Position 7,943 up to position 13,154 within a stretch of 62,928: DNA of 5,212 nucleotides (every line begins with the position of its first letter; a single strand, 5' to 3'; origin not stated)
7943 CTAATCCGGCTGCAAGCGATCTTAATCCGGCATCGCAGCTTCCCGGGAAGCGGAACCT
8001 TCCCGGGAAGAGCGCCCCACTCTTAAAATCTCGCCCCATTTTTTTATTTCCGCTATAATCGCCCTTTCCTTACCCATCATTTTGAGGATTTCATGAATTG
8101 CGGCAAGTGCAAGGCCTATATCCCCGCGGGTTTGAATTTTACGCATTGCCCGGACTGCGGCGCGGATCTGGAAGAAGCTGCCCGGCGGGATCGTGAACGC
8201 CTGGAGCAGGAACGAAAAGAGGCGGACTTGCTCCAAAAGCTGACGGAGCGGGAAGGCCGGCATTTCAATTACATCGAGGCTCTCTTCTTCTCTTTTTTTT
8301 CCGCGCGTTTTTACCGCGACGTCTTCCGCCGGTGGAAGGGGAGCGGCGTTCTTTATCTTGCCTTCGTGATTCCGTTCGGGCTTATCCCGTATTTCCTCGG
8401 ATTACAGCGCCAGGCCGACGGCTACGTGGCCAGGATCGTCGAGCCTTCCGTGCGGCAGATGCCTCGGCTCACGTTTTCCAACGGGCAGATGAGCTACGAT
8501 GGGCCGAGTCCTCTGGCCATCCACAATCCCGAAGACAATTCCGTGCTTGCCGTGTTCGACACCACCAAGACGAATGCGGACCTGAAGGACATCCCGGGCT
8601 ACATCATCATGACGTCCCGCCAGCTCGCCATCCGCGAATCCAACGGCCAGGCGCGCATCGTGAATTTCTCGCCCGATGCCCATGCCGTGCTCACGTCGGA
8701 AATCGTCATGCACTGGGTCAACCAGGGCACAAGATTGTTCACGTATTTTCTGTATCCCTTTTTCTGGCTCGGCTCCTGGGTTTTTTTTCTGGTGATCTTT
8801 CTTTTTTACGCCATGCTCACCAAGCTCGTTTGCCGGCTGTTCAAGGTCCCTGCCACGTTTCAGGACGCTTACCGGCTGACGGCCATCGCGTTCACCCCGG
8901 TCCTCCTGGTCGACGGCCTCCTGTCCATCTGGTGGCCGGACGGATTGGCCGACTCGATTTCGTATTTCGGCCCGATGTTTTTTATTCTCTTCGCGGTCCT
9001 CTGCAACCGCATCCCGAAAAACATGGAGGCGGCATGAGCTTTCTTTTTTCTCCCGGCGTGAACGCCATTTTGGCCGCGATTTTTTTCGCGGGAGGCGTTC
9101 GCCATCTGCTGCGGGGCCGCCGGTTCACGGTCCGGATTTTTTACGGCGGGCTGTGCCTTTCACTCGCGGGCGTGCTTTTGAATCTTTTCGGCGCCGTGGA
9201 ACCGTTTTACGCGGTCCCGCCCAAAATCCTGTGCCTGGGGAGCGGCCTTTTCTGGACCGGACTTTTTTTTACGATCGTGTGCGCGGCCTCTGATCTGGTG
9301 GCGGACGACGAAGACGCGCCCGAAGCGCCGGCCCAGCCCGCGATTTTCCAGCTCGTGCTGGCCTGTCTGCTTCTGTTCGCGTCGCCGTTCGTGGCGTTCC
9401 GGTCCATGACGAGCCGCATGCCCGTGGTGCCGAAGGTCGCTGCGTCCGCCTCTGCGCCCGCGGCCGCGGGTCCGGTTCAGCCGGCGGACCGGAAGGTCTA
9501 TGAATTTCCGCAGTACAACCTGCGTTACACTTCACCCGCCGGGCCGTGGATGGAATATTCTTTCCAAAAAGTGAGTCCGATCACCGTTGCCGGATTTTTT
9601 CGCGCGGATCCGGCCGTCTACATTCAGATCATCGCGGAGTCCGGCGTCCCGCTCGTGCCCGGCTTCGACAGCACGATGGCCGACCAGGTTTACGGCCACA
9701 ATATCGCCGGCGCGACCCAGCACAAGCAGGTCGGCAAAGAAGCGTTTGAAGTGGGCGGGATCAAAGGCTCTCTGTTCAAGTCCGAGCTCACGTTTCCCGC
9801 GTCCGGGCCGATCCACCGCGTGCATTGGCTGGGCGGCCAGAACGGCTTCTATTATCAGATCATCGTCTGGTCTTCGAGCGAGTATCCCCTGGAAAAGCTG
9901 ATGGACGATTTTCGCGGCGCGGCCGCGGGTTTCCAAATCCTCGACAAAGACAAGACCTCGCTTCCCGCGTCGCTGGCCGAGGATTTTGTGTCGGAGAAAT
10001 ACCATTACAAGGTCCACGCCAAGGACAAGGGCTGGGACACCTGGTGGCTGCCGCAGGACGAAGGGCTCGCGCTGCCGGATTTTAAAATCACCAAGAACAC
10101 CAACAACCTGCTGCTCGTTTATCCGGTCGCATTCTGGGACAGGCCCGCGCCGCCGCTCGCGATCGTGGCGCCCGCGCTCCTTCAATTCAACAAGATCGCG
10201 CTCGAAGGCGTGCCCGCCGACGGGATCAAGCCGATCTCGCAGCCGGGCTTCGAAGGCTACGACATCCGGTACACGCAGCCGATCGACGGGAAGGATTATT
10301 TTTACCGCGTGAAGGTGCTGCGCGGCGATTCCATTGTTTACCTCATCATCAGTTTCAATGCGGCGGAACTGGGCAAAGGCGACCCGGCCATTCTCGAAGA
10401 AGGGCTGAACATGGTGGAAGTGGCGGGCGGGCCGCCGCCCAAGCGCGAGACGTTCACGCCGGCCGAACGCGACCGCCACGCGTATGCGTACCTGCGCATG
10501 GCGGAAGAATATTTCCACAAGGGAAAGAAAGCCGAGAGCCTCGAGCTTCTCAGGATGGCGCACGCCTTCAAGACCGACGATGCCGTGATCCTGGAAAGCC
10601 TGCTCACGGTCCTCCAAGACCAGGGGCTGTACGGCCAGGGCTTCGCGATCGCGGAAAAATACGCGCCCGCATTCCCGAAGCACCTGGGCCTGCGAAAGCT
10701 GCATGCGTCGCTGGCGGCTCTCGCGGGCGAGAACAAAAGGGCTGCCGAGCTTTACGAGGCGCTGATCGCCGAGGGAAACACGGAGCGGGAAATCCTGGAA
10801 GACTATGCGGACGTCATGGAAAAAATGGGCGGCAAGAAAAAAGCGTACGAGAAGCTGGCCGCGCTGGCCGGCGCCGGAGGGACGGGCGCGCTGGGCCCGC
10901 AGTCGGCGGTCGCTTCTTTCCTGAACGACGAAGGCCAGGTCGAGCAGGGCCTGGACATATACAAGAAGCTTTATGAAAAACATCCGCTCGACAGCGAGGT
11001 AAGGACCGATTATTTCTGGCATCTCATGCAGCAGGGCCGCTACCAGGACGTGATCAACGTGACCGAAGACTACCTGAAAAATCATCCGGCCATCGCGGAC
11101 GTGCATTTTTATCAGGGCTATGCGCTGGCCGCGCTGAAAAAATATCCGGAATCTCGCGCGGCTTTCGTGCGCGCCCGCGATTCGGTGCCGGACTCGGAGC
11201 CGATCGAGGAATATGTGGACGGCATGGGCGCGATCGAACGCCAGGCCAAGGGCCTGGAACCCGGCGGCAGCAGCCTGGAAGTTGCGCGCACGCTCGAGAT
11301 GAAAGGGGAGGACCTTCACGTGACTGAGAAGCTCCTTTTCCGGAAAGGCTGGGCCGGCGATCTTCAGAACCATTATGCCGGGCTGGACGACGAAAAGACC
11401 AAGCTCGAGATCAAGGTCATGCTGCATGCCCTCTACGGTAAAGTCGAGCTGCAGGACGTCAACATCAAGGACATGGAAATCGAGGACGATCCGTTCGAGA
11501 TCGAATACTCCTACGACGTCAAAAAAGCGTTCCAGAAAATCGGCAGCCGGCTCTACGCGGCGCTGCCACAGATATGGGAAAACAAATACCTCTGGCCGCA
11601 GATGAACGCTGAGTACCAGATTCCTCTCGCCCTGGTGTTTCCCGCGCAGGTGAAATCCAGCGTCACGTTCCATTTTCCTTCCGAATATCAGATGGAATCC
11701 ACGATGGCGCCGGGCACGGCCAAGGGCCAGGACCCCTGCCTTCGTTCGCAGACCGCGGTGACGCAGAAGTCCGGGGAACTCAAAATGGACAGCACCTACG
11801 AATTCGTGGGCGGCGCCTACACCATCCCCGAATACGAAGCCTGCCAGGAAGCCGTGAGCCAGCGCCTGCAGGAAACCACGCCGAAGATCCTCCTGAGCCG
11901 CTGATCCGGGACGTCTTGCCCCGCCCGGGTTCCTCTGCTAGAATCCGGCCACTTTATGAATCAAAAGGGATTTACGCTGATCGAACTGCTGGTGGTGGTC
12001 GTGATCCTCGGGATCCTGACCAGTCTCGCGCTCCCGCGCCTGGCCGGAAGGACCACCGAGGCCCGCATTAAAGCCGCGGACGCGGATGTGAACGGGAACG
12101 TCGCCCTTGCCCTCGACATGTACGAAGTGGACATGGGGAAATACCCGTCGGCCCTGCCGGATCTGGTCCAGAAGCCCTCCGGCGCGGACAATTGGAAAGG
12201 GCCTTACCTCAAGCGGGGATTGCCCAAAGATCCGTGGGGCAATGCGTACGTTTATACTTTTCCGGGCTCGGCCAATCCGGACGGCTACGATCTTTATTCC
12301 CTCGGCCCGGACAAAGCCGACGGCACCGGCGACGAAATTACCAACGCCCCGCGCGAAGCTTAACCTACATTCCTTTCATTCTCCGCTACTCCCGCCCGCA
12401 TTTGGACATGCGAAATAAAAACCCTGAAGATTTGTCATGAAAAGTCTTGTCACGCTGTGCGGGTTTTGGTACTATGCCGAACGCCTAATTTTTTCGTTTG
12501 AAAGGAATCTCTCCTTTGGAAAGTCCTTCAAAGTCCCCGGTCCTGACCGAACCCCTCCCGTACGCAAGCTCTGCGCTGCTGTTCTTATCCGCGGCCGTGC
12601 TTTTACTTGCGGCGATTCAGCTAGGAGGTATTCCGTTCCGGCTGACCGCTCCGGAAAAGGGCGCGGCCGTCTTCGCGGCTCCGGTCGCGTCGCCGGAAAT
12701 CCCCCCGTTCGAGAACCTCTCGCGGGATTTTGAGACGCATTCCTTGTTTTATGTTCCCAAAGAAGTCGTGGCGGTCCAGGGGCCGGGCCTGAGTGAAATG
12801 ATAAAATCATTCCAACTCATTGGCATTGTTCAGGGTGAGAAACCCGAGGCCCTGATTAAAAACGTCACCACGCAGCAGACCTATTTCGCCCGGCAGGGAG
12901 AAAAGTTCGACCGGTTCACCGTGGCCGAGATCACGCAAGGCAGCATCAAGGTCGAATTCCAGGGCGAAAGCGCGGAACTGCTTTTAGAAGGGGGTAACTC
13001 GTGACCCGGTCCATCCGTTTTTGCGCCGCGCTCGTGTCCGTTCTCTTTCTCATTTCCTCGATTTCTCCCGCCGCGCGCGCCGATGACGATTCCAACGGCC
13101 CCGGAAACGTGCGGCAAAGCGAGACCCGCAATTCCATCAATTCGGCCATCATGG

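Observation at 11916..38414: T2SS-like operon physically fused to a PEP-CTERM protein, two >2000-aa Ig-repeat proteins and a lectin-like protein: candidate dedicated secretion/adhesion island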

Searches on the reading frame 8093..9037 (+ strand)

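Call 9: search_protein_families(library=pfam, proteins=[window:8093-9037:+], max_evalue=0.001)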
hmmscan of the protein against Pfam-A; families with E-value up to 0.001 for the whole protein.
window:8093-9037:+ (314 aa): 1 family
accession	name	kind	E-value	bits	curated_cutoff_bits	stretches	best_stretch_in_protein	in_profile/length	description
PF06691.16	DUF1189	-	1.7e-21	77.3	28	1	63-280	3-221/244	Protein of unknown function (DUF1189)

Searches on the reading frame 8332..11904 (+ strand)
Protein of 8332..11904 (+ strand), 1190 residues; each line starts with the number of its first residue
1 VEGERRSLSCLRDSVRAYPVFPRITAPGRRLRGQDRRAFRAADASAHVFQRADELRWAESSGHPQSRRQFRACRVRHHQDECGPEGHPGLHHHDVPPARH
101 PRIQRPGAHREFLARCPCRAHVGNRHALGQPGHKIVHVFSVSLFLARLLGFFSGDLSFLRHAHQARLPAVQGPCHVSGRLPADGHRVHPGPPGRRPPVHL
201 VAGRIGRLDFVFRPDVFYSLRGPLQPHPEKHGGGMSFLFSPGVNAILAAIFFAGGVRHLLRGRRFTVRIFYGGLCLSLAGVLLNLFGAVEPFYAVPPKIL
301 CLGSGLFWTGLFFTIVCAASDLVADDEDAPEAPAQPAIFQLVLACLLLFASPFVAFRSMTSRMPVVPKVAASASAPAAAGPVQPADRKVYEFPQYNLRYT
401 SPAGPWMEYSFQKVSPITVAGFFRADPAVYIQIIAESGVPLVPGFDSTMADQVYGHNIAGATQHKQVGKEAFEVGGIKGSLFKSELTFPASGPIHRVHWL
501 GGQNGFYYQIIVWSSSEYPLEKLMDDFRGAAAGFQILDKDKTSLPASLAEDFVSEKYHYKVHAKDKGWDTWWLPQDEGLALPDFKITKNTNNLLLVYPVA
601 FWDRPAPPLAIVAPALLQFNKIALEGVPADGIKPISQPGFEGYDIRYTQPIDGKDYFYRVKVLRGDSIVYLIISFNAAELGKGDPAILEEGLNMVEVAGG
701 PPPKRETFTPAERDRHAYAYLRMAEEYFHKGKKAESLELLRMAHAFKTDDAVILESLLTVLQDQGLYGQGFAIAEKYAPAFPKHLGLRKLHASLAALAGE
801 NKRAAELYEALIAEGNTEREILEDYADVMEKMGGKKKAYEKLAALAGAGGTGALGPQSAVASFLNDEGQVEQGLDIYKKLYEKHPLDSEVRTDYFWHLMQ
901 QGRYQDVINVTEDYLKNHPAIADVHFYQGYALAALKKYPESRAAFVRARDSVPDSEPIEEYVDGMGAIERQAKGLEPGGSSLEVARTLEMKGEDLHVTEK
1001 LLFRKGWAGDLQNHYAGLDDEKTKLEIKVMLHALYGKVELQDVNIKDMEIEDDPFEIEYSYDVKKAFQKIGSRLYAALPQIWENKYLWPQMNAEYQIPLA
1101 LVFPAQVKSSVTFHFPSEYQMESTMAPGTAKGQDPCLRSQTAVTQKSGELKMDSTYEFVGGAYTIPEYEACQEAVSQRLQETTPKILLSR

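Call 9: search_protein_families(library=pfam, proteins=[window:8332-11904:+], max_evalue=0.001)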
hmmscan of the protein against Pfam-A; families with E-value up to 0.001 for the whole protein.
window:8332-11904:+ (1190 aa): 5 families
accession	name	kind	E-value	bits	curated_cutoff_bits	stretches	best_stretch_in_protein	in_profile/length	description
PF13428.12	TPR_14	-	2.1e-09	37.6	23.5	0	859-892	6-39/44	Tetratricopeptide repeat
PF13429.12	TPR_15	-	2.1e-07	31.1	26.2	1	715-839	144-268/280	Tetratricopeptide repeat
PF14559.12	TPR_19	-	1.2e-06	29.2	25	0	866-920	3-57/68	Tetratricopeptide repeat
PF13432.12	TPR_16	-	5.2e-06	27.2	32.7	1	896-955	5-64/65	Tetratricopeptide repeat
PF07719.23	TPR_2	-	0.0008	19.8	27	0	922-953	1-32/34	Tetratricopeptide repeat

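Call 11: search_protein_families(library=ncbifam, proteins=[window:9040-11904:+], max_evalue=0.01)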
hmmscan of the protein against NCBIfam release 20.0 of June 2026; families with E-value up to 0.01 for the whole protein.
window:9040-11904:+ (954 aa): 5 families
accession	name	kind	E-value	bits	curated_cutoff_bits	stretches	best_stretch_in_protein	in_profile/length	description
TIGR02917.1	PEP_TPR_lipo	equivalog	4.9e-10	37.9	312.2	1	479-705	531-755/899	XrtA/PEP-CTERM system TPR-repeat protein PrsT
NF040959.1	MamA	equivalog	1.2e-06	28.1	200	1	630-712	83-165/204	magnetosome protein MamA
TIGR03939.1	PGA_TPR_OMP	equivalog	1.1e-05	23.9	366.65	1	631-707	32-107/800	poly-beta-1,6 N-acetyl-D-glucosamine export porin PgaA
NF052415.1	T3SS_chap_SctY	equivalog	0.0014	19.1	70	0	632-709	20-100/106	type III secretion apparatus assembly chaperone SctY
NF033920.0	C39_PA2778_fam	equivalog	0.0018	17.7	150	0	626-714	164-252/255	PA2778 family cysteine peptidase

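Call 90: search_protein_families(library=pfam, proteins=[window:9040-11904:+], max_evalue=0.001)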
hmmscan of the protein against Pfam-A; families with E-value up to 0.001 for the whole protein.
window:9040-11904:+ (954 aa): 5 families
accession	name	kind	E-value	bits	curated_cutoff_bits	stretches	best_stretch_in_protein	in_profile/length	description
PF13428.12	TPR_14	-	7.5e-10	38.9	23.5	0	623-656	6-39/44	Tetratricopeptide repeat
PF13429.12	TPR_15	-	1.4e-07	31.7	26.2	1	479-603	144-268/280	Tetratricopeptide repeat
PF14559.12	TPR_19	-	5.2e-07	30.3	25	1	630-683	3-56/68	Tetratricopeptide repeat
PF13432.12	TPR_16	-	2.4e-06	28.3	32.7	1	660-719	5-64/65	Tetratricopeptide repeat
PF07719.23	TPR_2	-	0.00031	21.1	27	0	686-717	1-32/34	Tetratricopeptide repeat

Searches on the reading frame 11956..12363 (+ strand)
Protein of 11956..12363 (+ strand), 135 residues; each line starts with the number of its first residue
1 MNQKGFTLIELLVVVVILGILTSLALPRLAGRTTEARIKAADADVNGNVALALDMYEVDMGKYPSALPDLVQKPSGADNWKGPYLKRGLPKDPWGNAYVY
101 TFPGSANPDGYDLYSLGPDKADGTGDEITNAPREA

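Call 4: search_protein_families(library=pfam, proteins=[window:11956-12363:+], max_evalue=0.01)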
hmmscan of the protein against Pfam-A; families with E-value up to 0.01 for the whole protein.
window:11956-12363:+ (135 aa): 2 families
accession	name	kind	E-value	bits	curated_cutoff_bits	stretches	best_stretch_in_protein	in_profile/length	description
PF08334.16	T2SSG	-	3.5e-27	95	21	1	29-127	2-101/108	Type II secretion system (T2SS), protein G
PF07963.17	N_methyl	-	9.6e-10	38.1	21.2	1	1-26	2-27/27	Prokaryotic N-terminal methylation motif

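Call 10: search_protein_families(library=ncbifam, proteins=[window:11956-12363:+], max_evalue=0.01)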
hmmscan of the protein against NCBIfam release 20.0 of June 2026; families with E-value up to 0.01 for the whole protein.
window:11956-12363:+ (135 aa): 10 families
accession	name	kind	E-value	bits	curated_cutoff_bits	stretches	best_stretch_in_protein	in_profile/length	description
TIGR01710.1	typeII_sec_gspG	equivalog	7.5e-36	123.1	88.85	1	4-130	1-132/134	type II secretion system major pseudopilin GspG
TIGR02532.1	IV_pilin_GFxxxE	domain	2.5e-09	36.6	16.3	1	3-26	1-24/24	prepilin-type N-terminal cleavage/methylation domain-containing protein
TIGR01708.2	typeII_sec_gspH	equivalog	1.1e-08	35.3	80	1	3-54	1-52/169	type II secretion system minor pseudopilin GspH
NF040999.1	pilin_ComGC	equivalog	1.1e-08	35.1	75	1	3-72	1-68/84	competence type IV pilus major pilin ComGC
NF041775.1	typeIV_PilA_Myxo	equivalog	2.2e-06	27.8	400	1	3-46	10-51/214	type IV pilin protein PilA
NF007862.0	PRK10574.1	equivalog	3.3e-06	27.3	138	1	1-30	2-31/145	prepilin peptidase-dependent pilin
NF041013.1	T4P_ComGE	equivalog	1.1e-05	25.4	49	1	2-31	2-31/83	competence type IV pilus minor pilin ComGE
TIGR02596.1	TIGR02596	subfamily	0.00013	22.1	70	1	6-52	1-47/196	Verru_Chthon cassette protein D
NF007800.0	PRK10506.1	equivalog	0.0011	18.8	158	1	2-25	7-30/163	prepilin peptidase-dependent protein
NF040982.1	ComGD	equivalog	0.0052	17.2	70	1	3-26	1-23/139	competence type IV pilus minor pilin ComGD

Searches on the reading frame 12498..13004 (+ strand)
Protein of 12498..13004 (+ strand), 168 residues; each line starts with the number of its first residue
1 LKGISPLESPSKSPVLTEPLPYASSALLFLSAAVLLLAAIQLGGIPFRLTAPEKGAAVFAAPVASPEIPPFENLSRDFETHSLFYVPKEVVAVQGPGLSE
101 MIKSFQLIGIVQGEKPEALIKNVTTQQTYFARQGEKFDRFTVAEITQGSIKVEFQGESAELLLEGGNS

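Call 4: search_protein_families(library=pfam, proteins=[window:12498-13004:+], max_evalue=0.01)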
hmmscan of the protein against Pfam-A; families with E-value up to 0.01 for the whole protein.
window:12498-13004:+ (168 aa): 0 families

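Call 10: search_protein_families(library=ncbifam, proteins=[window:12498-13004:+], max_evalue=0.01)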
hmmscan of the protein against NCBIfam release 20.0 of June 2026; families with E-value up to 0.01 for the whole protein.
window:12498-13004:+ (168 aa): 0 families

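Call 88: search_solved_structures(query=A5, max_evalue=10)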
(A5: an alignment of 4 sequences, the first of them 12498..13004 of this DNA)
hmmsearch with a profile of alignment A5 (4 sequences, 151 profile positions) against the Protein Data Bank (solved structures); distinct sequences matched with E-value up to 10: 1.
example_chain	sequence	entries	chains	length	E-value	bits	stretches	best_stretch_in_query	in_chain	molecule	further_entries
3oss_C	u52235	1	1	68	0.0012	21.9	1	92-148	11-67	TYPE 2 SECRETION SYSTEM, GSPC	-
